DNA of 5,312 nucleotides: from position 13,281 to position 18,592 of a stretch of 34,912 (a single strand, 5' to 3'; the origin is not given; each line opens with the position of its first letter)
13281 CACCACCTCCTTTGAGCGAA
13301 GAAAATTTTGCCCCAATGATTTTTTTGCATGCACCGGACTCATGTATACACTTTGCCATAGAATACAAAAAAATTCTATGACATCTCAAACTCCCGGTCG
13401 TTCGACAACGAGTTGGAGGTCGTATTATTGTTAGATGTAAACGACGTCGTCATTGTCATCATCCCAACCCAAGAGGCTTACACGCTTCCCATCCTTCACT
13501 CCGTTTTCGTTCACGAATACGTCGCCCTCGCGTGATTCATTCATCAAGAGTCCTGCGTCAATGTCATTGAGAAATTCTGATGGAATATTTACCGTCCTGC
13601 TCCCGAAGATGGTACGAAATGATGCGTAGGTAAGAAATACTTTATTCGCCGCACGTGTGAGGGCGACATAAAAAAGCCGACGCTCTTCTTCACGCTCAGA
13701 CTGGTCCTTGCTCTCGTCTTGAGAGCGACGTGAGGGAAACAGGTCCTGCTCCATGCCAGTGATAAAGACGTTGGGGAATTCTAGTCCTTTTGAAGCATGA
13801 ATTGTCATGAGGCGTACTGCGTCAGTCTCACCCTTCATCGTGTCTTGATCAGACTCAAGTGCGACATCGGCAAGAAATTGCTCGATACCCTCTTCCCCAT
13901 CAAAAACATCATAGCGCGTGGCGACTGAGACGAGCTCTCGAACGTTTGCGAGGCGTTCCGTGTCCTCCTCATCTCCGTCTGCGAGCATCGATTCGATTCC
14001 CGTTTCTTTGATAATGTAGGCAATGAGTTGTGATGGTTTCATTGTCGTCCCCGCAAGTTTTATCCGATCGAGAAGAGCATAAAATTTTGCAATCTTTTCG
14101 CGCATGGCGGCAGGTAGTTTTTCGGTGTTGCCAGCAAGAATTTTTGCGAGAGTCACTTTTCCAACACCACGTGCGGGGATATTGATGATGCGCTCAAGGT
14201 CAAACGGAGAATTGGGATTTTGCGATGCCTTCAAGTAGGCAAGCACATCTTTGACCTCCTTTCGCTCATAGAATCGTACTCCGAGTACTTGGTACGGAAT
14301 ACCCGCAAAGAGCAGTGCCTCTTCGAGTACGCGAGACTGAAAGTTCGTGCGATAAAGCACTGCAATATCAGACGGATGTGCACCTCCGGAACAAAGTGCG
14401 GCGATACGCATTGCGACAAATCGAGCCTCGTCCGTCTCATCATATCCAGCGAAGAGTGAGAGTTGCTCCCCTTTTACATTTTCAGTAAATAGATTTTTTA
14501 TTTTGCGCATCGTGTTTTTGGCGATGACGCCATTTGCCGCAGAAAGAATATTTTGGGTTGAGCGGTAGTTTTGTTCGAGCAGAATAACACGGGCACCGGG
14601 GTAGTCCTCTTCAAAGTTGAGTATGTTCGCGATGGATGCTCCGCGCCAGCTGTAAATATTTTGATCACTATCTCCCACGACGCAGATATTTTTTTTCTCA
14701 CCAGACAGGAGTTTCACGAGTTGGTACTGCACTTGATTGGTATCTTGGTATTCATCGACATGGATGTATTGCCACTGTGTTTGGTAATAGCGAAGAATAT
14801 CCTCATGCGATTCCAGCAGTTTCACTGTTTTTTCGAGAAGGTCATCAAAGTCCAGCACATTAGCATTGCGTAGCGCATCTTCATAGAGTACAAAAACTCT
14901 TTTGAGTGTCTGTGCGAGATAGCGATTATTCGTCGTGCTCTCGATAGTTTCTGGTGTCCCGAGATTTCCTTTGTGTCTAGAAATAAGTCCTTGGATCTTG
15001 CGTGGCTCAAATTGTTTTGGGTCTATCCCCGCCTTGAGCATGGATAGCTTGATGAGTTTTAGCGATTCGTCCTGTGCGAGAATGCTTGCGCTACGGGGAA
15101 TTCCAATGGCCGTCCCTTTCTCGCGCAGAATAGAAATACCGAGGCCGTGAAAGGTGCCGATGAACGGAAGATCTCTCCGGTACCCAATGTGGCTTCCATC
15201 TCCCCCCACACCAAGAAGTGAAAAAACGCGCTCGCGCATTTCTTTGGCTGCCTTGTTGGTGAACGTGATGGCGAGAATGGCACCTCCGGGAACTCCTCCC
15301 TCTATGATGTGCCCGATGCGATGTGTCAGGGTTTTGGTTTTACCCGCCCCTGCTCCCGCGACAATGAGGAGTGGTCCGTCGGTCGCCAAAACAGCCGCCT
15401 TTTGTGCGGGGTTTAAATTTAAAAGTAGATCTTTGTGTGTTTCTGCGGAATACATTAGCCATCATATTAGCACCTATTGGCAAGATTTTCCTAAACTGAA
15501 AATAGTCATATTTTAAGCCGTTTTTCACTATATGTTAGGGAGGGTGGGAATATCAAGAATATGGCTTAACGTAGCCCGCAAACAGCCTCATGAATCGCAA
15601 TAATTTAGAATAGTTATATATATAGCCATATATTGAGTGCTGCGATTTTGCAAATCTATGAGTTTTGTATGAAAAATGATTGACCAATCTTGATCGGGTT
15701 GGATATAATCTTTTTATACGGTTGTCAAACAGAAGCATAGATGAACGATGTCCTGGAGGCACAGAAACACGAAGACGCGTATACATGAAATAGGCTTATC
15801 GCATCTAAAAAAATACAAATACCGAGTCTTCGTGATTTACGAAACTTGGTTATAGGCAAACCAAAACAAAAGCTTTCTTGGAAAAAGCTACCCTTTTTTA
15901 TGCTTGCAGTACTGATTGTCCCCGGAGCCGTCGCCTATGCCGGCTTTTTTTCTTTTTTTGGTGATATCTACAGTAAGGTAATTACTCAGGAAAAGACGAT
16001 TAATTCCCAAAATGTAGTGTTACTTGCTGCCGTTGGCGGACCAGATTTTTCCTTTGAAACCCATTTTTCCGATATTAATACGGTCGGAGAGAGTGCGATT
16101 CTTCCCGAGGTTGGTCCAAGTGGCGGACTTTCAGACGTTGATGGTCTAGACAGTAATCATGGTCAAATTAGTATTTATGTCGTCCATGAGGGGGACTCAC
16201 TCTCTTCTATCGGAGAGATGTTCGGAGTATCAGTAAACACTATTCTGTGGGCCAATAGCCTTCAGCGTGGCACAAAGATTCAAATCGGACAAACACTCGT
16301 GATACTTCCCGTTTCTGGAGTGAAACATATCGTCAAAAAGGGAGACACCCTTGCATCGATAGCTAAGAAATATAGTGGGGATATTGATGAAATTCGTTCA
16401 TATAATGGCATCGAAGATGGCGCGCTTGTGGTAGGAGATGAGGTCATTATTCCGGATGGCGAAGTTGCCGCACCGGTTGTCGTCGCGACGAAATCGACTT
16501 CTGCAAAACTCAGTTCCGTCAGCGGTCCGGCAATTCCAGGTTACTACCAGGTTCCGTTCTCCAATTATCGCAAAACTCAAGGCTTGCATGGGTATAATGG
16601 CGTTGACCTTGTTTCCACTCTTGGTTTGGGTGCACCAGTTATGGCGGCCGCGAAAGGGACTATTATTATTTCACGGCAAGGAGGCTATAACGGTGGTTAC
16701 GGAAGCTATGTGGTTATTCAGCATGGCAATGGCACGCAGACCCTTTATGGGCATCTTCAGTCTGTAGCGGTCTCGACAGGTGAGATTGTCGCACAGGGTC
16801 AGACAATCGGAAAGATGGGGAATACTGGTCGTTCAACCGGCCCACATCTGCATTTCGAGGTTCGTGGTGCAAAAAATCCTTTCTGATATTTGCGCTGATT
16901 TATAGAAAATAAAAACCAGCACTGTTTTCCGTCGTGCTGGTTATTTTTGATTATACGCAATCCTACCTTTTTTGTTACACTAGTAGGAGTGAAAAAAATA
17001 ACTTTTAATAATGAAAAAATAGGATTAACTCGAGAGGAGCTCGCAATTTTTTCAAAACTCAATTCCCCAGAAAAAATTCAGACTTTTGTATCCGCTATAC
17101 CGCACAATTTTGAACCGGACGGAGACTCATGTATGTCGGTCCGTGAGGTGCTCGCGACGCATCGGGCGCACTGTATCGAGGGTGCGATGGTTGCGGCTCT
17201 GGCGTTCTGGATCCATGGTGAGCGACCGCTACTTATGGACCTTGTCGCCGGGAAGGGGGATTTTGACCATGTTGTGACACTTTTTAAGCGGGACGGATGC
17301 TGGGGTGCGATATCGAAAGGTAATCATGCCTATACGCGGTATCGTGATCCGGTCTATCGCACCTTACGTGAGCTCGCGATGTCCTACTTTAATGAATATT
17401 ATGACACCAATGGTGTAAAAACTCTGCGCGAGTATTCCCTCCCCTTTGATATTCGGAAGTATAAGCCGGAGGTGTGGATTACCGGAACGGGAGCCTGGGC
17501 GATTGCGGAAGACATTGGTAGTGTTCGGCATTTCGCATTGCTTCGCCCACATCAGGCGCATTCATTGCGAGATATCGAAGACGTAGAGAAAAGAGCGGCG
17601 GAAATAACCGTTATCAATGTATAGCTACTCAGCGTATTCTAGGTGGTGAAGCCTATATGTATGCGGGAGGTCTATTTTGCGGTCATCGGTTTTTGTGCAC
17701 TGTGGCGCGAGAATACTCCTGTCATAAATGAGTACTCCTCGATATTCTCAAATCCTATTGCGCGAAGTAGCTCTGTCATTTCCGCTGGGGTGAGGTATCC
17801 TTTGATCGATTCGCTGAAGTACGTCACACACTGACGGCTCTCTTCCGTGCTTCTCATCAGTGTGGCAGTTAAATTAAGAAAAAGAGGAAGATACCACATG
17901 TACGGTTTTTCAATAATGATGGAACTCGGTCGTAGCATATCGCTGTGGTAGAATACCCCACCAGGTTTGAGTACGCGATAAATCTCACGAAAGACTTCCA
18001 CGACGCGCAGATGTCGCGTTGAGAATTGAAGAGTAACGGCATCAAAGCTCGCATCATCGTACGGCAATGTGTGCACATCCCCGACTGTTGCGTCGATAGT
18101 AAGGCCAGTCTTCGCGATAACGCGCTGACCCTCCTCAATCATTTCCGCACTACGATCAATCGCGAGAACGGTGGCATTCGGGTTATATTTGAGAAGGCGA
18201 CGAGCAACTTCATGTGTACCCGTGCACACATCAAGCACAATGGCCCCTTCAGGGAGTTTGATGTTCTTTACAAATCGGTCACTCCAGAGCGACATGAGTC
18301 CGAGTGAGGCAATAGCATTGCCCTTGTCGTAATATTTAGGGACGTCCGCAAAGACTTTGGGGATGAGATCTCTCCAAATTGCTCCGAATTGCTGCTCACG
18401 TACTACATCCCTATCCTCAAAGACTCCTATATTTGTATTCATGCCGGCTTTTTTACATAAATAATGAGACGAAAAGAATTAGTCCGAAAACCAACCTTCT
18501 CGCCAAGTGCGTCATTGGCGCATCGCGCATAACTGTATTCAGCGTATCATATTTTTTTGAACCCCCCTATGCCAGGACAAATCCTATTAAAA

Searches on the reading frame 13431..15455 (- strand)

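Call 9: search_protein_families(library=pfam, max_evalue=0.001, proteins=[window:13431-15455:-])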
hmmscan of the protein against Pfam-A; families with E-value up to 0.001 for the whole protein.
window:13431-15455:- (674 aa): 6 families
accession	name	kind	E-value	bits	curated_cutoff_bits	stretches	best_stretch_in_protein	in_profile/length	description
PF00580.27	UvrD-helicase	-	5.2e-81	272.7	23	1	14-286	1-271/271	UvrD/REP helicase N-terminal domain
PF13361.12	UvrD_C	-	3.5e-69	234.3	25.6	1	291-612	1-349/350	UvrD-like helicase C-terminal domain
PF13245.12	AAA_19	-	5.7e-23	82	25.1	1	18-269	1-132/134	AAA domain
PF13538.12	UvrD_C_2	-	8.3e-12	45.2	27.4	2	586-608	29-51/52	UvrD-like helicase C-terminal domain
PF13604.12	AAA_30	-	1.5e-07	31.8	27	1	14-76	2-65/191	AAA domain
PF01443.25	Viral_helicase1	-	6.8e-05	23.2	21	0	543-606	178-224/228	Viral superfamily 1 RNA helicase core domain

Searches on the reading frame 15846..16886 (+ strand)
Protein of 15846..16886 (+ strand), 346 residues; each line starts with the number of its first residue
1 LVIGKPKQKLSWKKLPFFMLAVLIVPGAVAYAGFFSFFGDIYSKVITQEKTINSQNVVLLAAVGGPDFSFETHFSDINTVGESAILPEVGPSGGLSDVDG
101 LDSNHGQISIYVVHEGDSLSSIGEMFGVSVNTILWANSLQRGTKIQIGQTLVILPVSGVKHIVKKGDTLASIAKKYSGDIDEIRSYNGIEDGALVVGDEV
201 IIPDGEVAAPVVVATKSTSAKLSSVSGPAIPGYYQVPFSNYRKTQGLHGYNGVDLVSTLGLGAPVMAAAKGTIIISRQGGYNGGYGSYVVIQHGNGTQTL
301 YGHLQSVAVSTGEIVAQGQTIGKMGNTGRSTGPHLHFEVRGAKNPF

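Call 9: search_protein_families(library=pfam, max_evalue=0.001, proteins=[window:15846-16886:+])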
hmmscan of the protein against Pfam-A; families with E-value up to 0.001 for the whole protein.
window:15846-16886:+ (346 aa): 4 families
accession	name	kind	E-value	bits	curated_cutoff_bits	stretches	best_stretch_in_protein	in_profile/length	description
PF01551.29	Peptidase_M23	-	4.1e-29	101.1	28.7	1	251-344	4-92/96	Peptidase family M23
PF01476.26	LysM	-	2.5e-24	85.4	20.9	2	161-203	1-43/43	LysM domain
PF23473.1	LysM3_LYK4_5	-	4.3e-11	43.1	29.3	1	111-146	5-39/48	LYK4/5 LysM3 domain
PF23446.1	LysM1_NFP_LYK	-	2.9e-05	25.3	36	0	117-156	16-55/60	NFP/LYK LysM1 domain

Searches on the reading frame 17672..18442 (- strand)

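Call 9: search_protein_families(library=pfam, max_evalue=0.001, proteins=[window:17672-18442:-])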
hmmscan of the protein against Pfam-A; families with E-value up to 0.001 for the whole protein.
window:17672-18442:- (256 aa): 7 families
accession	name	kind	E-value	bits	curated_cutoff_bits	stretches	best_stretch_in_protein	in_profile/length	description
PF01209.24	Ubie_methyltran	-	1.1e-34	120.2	20.1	1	27-251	9-233/233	ubiE/COQ5 methyltransferase family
PF13649.12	Methyltransf_25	-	6.5e-21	75.3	27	1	69-162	1-97/97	Methyltransferase domain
PF08241.18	Methyltransf_11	-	1.3e-19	71.1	21.2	1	70-165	1-94/95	Methyltransferase domain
PF13847.12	Methyltransf_31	-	4.8e-15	55.9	27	1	66-170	4-113/145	Methyltransferase domain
PF13489.12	Methyltransf_23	-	3.9e-12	46.6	27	1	62-235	19-163/164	Methyltransferase domain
PF08242.18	Methyltransf_12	-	1.1e-10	42.6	30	1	70-164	1-98/98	Methyltransferase domain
PF05148.21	Methyltransf_8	-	0.00025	21.4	27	1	117-167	107-157/219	Hypothetical methyltransferase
